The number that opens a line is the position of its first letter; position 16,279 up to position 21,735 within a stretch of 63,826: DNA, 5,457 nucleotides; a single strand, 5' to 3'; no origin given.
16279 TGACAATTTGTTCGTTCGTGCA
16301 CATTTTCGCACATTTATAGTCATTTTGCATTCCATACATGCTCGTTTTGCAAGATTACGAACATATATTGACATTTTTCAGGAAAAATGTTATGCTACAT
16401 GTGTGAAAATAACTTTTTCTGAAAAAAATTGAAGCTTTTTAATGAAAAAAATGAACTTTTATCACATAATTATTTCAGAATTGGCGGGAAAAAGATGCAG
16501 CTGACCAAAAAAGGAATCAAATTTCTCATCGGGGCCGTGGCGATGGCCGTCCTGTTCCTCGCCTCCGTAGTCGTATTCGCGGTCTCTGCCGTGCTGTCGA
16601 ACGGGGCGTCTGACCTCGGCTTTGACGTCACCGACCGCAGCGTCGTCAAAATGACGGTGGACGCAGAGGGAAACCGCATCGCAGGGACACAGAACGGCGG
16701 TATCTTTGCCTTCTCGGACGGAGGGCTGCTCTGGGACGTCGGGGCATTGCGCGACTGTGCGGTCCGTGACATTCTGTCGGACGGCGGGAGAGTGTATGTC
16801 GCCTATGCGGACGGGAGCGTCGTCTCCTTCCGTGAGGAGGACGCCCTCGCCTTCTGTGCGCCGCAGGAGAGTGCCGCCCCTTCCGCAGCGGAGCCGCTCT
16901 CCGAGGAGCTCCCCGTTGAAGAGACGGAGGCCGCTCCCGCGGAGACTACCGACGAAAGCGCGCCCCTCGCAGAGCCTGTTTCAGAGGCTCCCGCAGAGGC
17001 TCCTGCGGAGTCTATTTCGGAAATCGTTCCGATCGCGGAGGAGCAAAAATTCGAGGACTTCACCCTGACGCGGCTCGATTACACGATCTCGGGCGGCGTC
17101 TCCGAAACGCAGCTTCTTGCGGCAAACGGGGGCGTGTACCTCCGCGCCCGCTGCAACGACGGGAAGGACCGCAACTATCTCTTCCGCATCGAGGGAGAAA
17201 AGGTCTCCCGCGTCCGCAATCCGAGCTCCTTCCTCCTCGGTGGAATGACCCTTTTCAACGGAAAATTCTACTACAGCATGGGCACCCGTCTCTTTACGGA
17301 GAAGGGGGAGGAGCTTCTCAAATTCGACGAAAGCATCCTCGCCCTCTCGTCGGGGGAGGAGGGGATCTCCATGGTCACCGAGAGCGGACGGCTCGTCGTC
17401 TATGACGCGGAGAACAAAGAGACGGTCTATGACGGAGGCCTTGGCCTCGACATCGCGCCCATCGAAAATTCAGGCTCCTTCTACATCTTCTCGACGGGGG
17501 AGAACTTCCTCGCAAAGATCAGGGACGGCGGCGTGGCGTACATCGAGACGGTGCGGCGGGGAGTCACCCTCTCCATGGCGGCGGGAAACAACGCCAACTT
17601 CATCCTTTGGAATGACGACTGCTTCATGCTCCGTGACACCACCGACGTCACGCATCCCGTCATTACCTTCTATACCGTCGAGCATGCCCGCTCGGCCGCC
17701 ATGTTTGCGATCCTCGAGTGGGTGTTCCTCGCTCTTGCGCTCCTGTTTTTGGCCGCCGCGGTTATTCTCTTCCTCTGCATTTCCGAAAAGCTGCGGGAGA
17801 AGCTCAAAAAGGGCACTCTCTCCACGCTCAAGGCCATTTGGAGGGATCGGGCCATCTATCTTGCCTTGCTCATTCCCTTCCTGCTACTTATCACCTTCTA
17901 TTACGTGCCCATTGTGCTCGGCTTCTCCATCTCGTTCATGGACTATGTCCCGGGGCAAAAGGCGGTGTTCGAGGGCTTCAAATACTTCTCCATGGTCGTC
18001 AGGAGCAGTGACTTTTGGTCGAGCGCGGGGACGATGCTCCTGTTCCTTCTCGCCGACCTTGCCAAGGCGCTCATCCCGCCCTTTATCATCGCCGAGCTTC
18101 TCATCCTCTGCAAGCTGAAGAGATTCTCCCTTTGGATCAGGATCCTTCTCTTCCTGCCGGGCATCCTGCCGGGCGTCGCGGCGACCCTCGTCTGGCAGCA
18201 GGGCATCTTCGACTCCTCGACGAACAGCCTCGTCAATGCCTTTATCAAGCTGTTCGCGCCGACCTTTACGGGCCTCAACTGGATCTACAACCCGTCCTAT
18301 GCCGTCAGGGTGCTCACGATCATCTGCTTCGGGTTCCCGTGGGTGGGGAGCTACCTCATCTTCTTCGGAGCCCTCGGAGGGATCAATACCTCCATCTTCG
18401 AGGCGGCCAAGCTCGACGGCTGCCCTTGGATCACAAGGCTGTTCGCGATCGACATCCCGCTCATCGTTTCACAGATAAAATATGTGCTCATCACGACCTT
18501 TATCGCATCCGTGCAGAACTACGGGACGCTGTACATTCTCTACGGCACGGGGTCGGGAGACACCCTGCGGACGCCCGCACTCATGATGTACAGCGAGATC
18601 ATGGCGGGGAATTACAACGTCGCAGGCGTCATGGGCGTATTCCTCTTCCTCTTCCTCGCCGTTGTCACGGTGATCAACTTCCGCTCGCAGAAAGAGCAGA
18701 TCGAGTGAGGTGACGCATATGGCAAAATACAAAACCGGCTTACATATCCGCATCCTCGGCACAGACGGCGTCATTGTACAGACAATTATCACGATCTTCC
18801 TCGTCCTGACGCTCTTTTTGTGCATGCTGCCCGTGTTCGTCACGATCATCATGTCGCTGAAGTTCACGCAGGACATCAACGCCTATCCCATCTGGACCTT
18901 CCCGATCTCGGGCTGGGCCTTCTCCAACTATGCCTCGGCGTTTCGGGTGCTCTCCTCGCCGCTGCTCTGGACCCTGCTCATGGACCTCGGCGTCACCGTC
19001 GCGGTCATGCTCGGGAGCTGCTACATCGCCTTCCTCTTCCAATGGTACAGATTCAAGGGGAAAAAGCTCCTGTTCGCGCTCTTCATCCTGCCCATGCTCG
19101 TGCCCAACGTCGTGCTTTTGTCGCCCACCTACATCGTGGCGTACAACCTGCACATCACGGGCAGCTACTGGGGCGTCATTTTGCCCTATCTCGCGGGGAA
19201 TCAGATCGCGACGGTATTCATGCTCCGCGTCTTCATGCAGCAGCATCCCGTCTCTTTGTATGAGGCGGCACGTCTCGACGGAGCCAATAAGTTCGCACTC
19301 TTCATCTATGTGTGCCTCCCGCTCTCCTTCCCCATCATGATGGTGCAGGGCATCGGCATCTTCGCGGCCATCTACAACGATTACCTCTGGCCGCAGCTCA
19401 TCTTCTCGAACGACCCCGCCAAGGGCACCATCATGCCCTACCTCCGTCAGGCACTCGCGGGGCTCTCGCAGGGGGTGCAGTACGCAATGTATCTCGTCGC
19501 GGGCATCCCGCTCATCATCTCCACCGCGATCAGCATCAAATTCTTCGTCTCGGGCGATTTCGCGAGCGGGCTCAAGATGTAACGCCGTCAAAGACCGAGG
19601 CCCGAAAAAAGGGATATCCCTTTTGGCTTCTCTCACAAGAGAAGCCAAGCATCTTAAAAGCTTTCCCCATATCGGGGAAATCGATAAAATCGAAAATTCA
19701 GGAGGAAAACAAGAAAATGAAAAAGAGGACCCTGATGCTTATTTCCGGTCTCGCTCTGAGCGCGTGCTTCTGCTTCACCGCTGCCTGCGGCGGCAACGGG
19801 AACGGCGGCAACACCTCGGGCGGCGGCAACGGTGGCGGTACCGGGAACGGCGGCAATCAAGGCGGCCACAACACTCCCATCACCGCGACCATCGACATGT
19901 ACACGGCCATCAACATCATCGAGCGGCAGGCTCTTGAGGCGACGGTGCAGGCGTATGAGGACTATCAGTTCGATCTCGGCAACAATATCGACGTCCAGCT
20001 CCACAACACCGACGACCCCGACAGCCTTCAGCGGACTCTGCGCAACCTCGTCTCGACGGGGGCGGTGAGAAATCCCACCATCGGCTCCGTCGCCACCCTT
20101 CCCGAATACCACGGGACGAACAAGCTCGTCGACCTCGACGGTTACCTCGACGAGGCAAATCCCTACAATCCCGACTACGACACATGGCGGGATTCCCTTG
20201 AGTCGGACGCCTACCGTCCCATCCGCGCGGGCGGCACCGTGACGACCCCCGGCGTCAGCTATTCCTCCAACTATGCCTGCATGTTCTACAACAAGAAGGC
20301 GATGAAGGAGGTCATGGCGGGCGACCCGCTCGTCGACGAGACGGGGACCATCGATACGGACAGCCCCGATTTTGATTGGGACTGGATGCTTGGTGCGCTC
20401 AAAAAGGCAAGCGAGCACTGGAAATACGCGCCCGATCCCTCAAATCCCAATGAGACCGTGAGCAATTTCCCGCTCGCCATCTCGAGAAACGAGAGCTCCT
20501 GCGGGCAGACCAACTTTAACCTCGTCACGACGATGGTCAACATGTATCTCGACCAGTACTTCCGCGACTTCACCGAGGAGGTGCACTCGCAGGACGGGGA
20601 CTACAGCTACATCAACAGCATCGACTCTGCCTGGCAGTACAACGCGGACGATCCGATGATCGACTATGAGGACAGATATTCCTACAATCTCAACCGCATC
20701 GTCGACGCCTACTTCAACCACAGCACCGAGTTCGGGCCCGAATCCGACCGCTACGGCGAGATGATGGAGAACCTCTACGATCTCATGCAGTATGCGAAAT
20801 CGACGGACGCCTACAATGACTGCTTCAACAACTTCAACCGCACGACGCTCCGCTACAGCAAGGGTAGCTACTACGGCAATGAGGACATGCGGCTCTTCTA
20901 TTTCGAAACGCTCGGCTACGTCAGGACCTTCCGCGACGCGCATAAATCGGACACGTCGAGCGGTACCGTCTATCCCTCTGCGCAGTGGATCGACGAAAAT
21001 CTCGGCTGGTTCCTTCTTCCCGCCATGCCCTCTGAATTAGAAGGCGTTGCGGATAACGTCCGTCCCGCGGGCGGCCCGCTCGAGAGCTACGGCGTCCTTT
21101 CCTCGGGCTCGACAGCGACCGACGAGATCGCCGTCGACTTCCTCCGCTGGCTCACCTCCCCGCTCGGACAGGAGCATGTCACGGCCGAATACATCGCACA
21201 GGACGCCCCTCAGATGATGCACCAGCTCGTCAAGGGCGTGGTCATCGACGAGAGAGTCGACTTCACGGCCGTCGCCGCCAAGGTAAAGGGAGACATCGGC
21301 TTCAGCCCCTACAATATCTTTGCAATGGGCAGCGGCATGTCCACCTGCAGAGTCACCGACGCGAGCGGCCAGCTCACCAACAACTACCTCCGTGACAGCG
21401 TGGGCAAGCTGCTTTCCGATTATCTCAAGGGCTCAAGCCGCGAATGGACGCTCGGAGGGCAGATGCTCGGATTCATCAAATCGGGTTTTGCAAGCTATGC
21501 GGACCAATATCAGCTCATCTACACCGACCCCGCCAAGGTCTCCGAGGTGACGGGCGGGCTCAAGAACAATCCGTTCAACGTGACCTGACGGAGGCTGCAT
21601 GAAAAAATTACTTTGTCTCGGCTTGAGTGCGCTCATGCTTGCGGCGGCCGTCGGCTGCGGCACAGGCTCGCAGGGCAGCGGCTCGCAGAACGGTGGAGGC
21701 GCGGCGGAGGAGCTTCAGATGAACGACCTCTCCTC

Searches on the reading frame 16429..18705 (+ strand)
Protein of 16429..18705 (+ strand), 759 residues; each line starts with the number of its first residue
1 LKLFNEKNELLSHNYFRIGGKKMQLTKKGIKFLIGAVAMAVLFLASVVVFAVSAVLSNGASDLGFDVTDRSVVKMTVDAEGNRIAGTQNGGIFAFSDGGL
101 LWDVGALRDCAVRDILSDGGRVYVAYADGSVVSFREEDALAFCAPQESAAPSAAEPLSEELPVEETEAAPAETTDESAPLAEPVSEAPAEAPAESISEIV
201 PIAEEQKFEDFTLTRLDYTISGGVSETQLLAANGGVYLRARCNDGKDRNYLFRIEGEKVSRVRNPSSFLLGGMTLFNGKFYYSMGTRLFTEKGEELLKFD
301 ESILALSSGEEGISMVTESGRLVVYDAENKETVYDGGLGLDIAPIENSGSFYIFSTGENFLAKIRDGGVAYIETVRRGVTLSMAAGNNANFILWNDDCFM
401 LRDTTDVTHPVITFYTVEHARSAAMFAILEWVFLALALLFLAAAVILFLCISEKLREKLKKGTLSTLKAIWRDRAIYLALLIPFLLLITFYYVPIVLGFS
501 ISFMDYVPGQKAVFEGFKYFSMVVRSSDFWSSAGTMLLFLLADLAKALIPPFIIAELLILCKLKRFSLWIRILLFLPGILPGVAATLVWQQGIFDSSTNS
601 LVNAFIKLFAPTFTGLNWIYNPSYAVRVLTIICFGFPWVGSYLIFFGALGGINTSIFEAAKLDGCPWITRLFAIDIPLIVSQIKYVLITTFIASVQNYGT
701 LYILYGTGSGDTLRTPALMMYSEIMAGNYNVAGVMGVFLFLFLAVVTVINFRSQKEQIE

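Call 15: search_protein_families(library=pfam, proteins=[window:16429-18705:+], max_evalue=0.001)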
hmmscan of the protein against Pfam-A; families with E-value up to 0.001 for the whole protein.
window:16429-18705:+ (759 aa): 0 families

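Call 76: search_protein_families(library=pfam, proteins=[window:16429-18705:+], max_evalue=0.01)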
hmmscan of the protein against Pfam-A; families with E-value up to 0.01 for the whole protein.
window:16429-18705:+ (759 aa): 1 family
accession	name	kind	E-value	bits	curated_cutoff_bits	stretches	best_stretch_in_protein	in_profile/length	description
PF13360.13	PQQ_2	-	0.004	17.3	27.6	0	76-139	30-93/233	Outer membrane protein assembly factor BamB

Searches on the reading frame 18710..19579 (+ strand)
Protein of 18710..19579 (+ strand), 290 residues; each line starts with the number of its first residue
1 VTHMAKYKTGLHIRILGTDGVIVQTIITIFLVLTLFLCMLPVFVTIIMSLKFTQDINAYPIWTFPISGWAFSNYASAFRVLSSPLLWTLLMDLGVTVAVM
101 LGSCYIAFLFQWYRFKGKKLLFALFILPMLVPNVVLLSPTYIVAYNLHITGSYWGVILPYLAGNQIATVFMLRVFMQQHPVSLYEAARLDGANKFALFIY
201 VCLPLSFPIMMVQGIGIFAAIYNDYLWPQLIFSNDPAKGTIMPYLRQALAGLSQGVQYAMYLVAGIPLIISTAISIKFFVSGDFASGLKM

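Call 16: search_protein_families(library=pfam, proteins=[window:18710-19579:+], max_evalue=0.001)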
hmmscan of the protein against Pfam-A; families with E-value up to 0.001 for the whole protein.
window:18710-19579:+ (290 aa): 1 family
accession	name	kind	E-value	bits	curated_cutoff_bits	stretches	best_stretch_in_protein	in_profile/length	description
PF00528.27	BPD_transp_1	-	6.3e-12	46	26.4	1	107-277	9-176/184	Binding-protein-dependent transport system inner membrane component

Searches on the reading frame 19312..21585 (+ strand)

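Call 16: search_protein_families(library=pfam, proteins=[window:19312-21585:+], max_evalue=0.001)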
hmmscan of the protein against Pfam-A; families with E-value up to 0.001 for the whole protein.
window:19312-21585:+ (758 aa): 1 family
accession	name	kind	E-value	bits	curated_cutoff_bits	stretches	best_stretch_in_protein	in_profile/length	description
PF13416.11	SBP_bac_8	-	1.7e-06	28.5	27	0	223-372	9-126/279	Bacterial extracellular solute-binding protein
